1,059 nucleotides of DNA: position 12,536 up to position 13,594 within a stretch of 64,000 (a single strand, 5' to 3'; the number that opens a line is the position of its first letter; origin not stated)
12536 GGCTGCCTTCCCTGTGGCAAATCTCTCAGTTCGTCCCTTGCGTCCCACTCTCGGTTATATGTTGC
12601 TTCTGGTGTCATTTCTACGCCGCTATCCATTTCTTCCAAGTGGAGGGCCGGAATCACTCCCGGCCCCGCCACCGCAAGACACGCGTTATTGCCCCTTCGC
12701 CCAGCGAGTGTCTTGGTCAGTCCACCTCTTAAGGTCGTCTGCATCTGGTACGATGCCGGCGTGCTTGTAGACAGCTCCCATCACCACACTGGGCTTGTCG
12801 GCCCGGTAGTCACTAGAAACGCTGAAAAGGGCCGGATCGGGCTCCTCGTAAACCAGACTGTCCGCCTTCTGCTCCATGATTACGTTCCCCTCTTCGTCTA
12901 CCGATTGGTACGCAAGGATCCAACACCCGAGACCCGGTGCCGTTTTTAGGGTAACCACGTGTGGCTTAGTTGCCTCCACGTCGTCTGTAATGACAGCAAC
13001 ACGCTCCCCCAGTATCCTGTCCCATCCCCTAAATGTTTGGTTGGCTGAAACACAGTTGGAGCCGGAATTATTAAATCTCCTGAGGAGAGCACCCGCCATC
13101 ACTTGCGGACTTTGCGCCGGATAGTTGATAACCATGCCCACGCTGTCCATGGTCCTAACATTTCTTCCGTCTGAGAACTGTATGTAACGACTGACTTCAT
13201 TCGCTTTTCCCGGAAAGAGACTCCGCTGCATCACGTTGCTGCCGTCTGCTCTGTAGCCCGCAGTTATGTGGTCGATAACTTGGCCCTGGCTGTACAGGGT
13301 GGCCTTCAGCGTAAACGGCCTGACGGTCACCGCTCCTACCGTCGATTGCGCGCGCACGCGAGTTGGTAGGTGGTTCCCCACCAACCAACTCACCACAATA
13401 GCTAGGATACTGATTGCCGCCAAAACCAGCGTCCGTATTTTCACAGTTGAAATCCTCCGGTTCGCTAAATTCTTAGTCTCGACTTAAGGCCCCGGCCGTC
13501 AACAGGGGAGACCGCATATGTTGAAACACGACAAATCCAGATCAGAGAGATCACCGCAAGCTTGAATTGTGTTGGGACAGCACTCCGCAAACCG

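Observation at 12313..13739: Middle paralog gutted: an unrelated 252-aa signal-anchored ORF sits between its N- and C-terminal stubs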

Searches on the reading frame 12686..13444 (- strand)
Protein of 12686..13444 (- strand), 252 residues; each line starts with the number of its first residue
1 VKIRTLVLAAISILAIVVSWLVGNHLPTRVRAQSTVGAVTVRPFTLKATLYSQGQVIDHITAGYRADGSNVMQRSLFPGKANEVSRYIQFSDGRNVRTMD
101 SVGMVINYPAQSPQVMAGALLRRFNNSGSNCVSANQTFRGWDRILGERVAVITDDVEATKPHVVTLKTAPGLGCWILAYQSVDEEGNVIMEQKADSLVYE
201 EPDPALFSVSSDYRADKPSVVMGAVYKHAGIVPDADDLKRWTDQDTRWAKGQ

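Call 4: search_protein_families(library=pfam, proteins=[window:12686-13444:-], max_evalue=0.1)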
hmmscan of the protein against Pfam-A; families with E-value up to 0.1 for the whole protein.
window:12686-13444:- (252 aa): 0 families

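Call 7: find_homologous_proteins(query=window:12686-13444:-, max_evalue=0.001)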
Query window:12686-13444:- (252 aa): 2 proteins with E <= 0.001 among 961 candidates.
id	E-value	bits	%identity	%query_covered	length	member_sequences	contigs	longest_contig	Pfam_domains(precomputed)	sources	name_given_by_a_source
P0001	8.3e-98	344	100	61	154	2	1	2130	-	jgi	jgi:hypothetical protein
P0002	8.6e-82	292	57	100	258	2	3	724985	-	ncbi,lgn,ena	-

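Call 8: find_encoding_contigs(protein=P0002, flank=10000, max_places=6)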
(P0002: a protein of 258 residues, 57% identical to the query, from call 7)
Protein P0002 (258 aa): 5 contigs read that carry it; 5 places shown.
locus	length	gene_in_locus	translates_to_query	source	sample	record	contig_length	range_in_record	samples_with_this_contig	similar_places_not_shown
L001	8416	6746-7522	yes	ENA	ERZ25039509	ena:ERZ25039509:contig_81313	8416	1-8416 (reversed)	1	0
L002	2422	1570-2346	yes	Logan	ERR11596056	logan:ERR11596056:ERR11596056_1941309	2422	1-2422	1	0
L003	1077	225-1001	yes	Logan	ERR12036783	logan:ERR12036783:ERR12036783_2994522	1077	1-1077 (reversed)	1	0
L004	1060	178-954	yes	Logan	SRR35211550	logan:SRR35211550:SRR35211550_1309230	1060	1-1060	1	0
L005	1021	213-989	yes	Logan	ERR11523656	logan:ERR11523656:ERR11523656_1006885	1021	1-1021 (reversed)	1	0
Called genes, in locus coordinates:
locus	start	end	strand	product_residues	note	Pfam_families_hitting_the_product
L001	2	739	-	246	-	?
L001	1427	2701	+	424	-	-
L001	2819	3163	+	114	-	-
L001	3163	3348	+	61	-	-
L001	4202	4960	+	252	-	PF24481:CT398_CC, PF02591:Zn_ribbon_9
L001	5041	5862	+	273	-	PF00075:RNase_H (weak), PF13456:RVT_3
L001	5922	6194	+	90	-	PF04362:Iron_traffic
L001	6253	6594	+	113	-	PF13442:Cytochrome_CBB3, PF00034:Cytochrom_C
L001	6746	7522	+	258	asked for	-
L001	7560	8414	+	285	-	?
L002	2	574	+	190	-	?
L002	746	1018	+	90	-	PF04362:Iron_traffic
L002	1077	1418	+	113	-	PF13442:Cytochrome_CBB3, PF00034:Cytochrom_C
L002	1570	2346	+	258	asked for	-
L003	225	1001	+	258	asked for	-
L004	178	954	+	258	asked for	-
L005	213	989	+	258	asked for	-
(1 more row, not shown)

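Call 9: find_encoding_contigs(protein=P0001, flank=5000, max_places=4)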
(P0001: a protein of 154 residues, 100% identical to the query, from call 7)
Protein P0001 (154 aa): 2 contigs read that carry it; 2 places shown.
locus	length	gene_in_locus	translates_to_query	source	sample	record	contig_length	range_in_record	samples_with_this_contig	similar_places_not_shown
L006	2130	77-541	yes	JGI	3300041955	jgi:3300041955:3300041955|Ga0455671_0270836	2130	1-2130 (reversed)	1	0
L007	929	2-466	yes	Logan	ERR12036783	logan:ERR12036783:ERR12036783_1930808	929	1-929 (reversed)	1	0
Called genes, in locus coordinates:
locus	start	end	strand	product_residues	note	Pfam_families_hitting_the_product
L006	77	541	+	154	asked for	-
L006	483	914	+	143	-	-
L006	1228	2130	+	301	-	?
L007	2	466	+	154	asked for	?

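Call 27: search_protein_representatives(alignment_id=A2)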
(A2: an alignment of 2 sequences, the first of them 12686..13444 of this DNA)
Query: 2 sequences, 259 profile positions. Proteins with E-value up to 0.001 (for the whole library): 246; up to 1e-10: 68; up to 1e-30: 3. The best 150 are listed.
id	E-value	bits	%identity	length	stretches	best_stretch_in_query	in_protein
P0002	1.8e-158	541.8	-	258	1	1-259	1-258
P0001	4.0e-91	321.1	-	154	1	102-256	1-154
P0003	2.3e-41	158.1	-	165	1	1-85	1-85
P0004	9.0e-21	90.6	-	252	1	29-238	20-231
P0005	6.2e-19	84.6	-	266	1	40-242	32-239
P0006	7.9e-19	84.2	-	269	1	8-239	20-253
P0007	1.3e-18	83.5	-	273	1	10-250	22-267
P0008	1.3e-18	83.5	-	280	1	6-245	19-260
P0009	1.7e-18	83.1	-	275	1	15-239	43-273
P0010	6.8e-18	81.1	-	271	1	9-254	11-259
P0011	1.1e-16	77.2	-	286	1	10-238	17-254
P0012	1.2e-16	77.1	-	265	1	40-235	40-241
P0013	1.5e-16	76.7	-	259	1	15-240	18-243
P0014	2.4e-16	76.1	-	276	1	32-238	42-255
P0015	3.0e-16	75.7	-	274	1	12-253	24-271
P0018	1.6e-15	73.4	-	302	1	33-225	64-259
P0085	8.5e-10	54.6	-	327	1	42-245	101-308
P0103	1.6e-08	50.4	-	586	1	36-231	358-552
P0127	1.5e-07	47.3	-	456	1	45-221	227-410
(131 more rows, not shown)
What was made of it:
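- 12686..13444 (-): ORF252: an intact gene for a signal-anchored or secreted protein with a LolA/LolB/RseB-like half-barrel fold. GTG start; GGAGG at 13454-13458. 246 cluster representatives at E<=1e-3 (call 27).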

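Call 28: search_protein_families(library=pfam, proteins=[P0004, P0005, P0006, P0007, P0008, P0010, P0018, P0085, P0103, P0127], max_evalue=0.01)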
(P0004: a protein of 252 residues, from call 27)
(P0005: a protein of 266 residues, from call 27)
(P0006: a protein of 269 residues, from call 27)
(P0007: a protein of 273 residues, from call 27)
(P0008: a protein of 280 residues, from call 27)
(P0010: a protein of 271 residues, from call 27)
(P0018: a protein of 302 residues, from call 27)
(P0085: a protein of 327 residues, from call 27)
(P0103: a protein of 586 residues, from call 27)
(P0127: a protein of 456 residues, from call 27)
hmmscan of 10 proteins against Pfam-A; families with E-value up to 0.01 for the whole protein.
P0004 (252 aa): 0 families

P0005 (266 aa): 0 families

P0006 (269 aa): 0 families

P0007 (273 aa): 0 families

P0008 (280 aa): 0 families

P0010 (271 aa): 0 families

P0018 (302 aa): 0 families

P0085 (327 aa): 0 families

P0103 (586 aa): 0 families

P0127 (456 aa): 1 family
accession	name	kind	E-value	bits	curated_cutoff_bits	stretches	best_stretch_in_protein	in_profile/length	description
PF07244.20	POTRA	-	9.3e-09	36.3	21.3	1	126-197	2-78/79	Surface antigen variable number repeat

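Call 29: predict_structure(alignment_id=A2)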
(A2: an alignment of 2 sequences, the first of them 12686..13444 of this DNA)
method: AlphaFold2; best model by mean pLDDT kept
length: 252 residues; sequences in the alignment: 2
mean_pLDDT: 35.5   pTM: 0.22
mean pLDDT of the five models: 35.5, 35.0, 34.0, 33.7, 32.9
residues with pLDDT >= 90: 0; 70-90: 15; 50-70: 13; < 50: 224
segments of 3 or more residues with pLDDT < 50: 26-239, 244-252
pLDDT, mean of each block of 10 residues (from residue 1): 68 74 48 27 33 36 36 34 29 27 27 36 30 23 24 28 26 28 33 29 28 36 37 43 47 37
secondary structure, 60 per line:
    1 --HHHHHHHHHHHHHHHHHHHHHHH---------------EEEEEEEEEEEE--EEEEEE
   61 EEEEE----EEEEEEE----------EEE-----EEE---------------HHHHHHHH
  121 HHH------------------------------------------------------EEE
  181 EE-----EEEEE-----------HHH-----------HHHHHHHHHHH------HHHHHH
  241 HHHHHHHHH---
elements in order: H3-25 E41-52 E55-65 E70-76 E87-89 E95-97 H113-123 E178-182 E188-192 H218-228 H235-249
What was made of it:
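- Tried and rejected: The first AlphaFold run, with 2 sequences, was unusable (pLDDT 35; call 29).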

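Call 32: search_solved_structures(query=A3, max_evalue=1)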
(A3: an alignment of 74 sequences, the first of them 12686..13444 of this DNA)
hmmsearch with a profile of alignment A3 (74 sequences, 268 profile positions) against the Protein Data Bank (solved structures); distinct sequences matched with E-value up to 1: 0.
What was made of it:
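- On LolA/LolB/RseB superfamily (ORF252): There is no PDB sequence hit (call 32).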

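Call 33: search_protein_families(library=ncbifam, proteins=[window:12686-13444:-, P0002, P0004, P0006, P0010], max_evalue=0.1)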
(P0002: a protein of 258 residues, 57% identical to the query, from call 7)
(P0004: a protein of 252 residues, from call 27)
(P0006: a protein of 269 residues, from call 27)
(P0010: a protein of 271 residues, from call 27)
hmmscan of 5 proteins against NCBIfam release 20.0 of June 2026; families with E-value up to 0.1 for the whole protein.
window:12686-13444:- (252 aa): 0 families

P0002 (258 aa): 1 family
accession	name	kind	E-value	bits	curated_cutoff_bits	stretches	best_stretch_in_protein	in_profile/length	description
NF002675.0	PRK02399.1-3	equivalog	0.0079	15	648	1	101-155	269-324/398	hypothetical protein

P0004 (252 aa): 0 families

P0006 (269 aa): 0 families

P0010 (271 aa): 0 families
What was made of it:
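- Closest known: The LolA/LolB/RseB. Different: There is no sequence-level match to any Pfam, NCBIfam or PDB family (calls 4, 28, 32, 33).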

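Call 40: predict_structure(alignment_id=A3)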
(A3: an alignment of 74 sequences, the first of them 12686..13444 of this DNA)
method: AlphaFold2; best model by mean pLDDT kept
length: 252 residues; sequences in the alignment: 74
mean_pLDDT: 92.0   pTM: 0.80
mean pLDDT of the five models: 92.0, 91.4, 90.2, 90.1, 89.9
residues with pLDDT >= 90: 203; 70-90: 34; 50-70: 8; < 50: 7
segments of 3 or more residues with pLDDT < 50: 30-35
pLDDT, mean of each block of 10 residues (from residue 1): 90 95 66 57 97 97 96 95 95 96 97 89 81 94 98 86 95 96 96 98 98 98 97 97 97 83
secondary structure, 60 per line:
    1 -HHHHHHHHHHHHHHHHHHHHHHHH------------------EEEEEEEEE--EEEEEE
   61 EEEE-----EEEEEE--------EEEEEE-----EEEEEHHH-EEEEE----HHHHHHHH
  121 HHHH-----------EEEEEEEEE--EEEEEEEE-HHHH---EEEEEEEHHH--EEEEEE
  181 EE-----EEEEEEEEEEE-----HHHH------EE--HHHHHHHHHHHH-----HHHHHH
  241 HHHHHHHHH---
elements in order: H2-25 E44-52 E55-64 E70-75 E84-89 E95-99 E104-108 H113-124 E136-144 E147-154 H156-159 E163-169 E175-182 E188-198 H204-207 H218-229 H235-249
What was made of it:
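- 12686..13444 (-): AF2 pLDDT 92 (call 40).
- On LolA/LolB/RseB superfamily (ORF252): AF2 pLDDT 92 and pTM 0.80 (call 40).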

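Call 43: find_encoding_contigs(protein=P0006, flank=6000, max_places=3)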
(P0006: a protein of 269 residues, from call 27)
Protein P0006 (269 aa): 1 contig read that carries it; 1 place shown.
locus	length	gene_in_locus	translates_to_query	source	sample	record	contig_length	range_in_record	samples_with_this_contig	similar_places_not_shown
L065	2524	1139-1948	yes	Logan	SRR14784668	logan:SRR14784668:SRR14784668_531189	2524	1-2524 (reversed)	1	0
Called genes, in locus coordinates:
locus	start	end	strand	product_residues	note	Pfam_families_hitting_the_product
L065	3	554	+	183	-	?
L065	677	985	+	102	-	-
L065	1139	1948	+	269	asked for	-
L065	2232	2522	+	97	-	?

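Call 44: find_homologous_proteins(query=A3, max_evalue=0.00001)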
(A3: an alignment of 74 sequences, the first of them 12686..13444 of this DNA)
Query A3 (74 sequences) (252 aa, profile of the alignment): 8 proteins with E <= 0.00001 among 8000 candidates.
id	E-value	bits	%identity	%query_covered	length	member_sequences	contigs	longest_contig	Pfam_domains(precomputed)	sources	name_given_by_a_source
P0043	6.0e-79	283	26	95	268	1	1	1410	-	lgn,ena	-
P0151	1.2e-70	255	25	97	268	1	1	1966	-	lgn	-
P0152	7.3e-70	253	25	99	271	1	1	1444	-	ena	-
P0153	1.5e-65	239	23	88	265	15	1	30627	-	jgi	-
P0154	7.6e-57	210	22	85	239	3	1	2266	-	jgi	jgi:hypothetical protein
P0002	2.5e-54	202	57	100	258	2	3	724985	-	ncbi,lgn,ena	-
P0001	1.0e-31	128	100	61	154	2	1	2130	-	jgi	jgi:hypothetical protein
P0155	6.7e-16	76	33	32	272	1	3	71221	-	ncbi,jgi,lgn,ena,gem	-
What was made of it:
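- Tried and rejected: The word-index search with the family alignment returned few members (call 44).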

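Call 45: find_encoding_contigs(protein=P0153, flank=7000, max_places=2)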
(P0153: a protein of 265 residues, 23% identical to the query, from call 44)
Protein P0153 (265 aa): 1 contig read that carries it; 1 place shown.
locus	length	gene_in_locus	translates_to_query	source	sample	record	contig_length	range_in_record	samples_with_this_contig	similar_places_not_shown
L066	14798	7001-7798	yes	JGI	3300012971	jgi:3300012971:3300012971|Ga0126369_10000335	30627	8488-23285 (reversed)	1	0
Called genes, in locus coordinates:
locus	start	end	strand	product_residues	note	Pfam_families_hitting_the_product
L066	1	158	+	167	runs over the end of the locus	-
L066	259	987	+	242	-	-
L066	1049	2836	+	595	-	PF26549:Tricorn_N, PF07676:PD40, PF26550:Tricorn_2nd, PF07676:PD40 (weak), PF26549:Tricorn_N (weak), PF07676:PD40, PF26549:Tricorn_N, PF07676:PD40, +3 more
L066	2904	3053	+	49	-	-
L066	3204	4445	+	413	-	PF07883:Cupin_2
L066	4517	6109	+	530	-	PF07969:Amidohydro_3, PF01979:Amidohydro_1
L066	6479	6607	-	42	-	-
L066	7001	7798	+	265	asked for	-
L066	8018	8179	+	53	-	-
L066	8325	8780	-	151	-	PF02163:Peptidase_M50 (weak)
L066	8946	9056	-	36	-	-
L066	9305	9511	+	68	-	-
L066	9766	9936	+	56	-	-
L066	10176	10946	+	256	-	-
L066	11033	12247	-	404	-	-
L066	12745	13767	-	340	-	PF01087:GalP_UDP_transf, PF01230:HIT (faint), PF16285:DUF4931_N, PF16268:DUF4921, PF02744:GalP_UDP_tr_C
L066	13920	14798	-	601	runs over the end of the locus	PF00144:Beta-lactamase, PF11954:DUF3471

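Call 46: find_encoding_contigs(protein=P0155, flank=7000, max_places=2)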
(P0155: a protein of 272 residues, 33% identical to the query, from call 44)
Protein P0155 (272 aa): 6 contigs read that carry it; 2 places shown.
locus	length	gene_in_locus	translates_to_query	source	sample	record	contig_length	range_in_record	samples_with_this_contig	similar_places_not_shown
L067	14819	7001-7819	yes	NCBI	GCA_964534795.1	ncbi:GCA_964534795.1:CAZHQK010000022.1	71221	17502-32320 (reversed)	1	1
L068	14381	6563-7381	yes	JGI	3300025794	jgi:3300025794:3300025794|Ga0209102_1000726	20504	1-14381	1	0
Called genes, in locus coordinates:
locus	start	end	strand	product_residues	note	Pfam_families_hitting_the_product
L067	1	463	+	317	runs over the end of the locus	PF02423:OCD_Mu_crystall, PF01488:Shikimate_DH (weak), PF03807:F420_oxidored (faint)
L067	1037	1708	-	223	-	PF03692:CxxCxxCC (weak)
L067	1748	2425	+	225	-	PF14808:TMEM164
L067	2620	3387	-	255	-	PF03372:Exo_endo_phos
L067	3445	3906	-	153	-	PF01161:PBP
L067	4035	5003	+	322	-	PF02517:Rce1-like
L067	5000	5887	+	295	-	PF00515:TPR_1 (faint), PF07719:TPR_2 (faint), PF14559:TPR_19 (faint), PF13414:TPR_11 (weak), PF13432:TPR_16 (weak)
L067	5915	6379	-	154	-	-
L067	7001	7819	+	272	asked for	-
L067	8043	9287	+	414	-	PF08448:PAS_4 (faint), PF04282:DUF438, PF01814:Hemerythrin, PF13596:PAS_10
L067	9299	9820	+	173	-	PF08984:DUF1858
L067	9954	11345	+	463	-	PF01321:Creatinase_N, PF00557:Peptidase_M24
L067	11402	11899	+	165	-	PF09723:Zn_ribbon_8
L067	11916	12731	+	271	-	PF01569:PAP2, PF14378:PAP2_3 (weak)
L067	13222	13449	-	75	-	PF01402:RHH_1 (weak)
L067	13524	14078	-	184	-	PF01814:Hemerythrin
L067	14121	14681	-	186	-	PF01814:Hemerythrin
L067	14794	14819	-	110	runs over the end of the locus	PF02082:Rrf2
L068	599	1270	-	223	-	PF03692:CxxCxxCC (weak)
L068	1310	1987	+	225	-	PF14808:TMEM164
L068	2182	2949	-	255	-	PF03372:Exo_endo_phos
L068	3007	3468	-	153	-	PF01161:PBP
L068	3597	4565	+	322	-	PF02517:Rce1-like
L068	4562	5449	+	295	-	PF00515:TPR_1 (faint), PF07719:TPR_2 (faint), PF14559:TPR_19 (faint), PF13414:TPR_11 (weak), PF13432:TPR_16 (weak)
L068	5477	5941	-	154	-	-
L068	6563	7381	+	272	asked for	-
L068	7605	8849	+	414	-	PF08448:PAS_4 (faint), PF04282:DUF438, PF01814:Hemerythrin, PF13596:PAS_10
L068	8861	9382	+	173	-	PF08984:DUF1858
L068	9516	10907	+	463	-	PF01321:Creatinase_N, PF00557:Peptidase_M24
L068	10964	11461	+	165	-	PF09723:Zn_ribbon_8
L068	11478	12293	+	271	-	PF01569:PAP2, PF14378:PAP2_3 (weak)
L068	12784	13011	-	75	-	PF01402:RHH_1 (weak)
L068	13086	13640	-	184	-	PF01814:Hemerythrin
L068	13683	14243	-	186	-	PF01814:Hemerythrin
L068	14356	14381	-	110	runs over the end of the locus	PF02082:Rrf2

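Call 55: find_encoding_contigs(protein=window:12686-13444:-, flank=10000, max_places=6)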
Protein window:12686-13444:- (252 aa): 1 contig read that carries it; 1 place shown.
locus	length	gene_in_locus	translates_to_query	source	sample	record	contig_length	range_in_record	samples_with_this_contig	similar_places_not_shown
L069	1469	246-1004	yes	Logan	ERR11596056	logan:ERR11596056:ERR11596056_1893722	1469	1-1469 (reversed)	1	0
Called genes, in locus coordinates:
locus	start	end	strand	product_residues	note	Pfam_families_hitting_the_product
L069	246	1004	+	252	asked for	-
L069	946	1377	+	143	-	-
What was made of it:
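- A related organism carrying the ORF252 homologue occurs in the same sequencing runs (calls 8, 9, 55).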

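Call 58: list_cluster_members(proteins=[P0002, window:12686-13444:-])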
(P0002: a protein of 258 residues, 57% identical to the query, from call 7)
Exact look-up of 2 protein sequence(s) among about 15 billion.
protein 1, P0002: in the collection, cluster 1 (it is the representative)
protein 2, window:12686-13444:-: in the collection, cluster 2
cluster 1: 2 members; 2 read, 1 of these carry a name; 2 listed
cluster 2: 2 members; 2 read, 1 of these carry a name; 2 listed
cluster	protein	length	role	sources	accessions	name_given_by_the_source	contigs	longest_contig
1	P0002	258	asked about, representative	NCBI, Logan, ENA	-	-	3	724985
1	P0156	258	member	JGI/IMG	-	hypothetical protein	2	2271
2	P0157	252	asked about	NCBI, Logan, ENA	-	-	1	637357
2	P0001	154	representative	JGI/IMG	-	hypothetical protein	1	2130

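Call 68: search_dna_similar(query=window:12686-13444:-, collection=plasmids, mode=protein, max_evalue=0.001, max_rows=10)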
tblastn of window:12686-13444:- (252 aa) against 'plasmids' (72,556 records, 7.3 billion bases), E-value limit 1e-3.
No match.

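Call 69: search_dna_similar(query=window:12686-13444:-, collection=phages, mode=protein, max_evalue=0.001, max_rows=10)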
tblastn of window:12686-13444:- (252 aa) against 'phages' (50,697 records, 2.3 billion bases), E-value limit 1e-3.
No match.
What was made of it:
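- On Plasmid or phage cargo: tblastn found no match in 72,556 plasmid records or 50,697 phage records (calls 68, 69).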
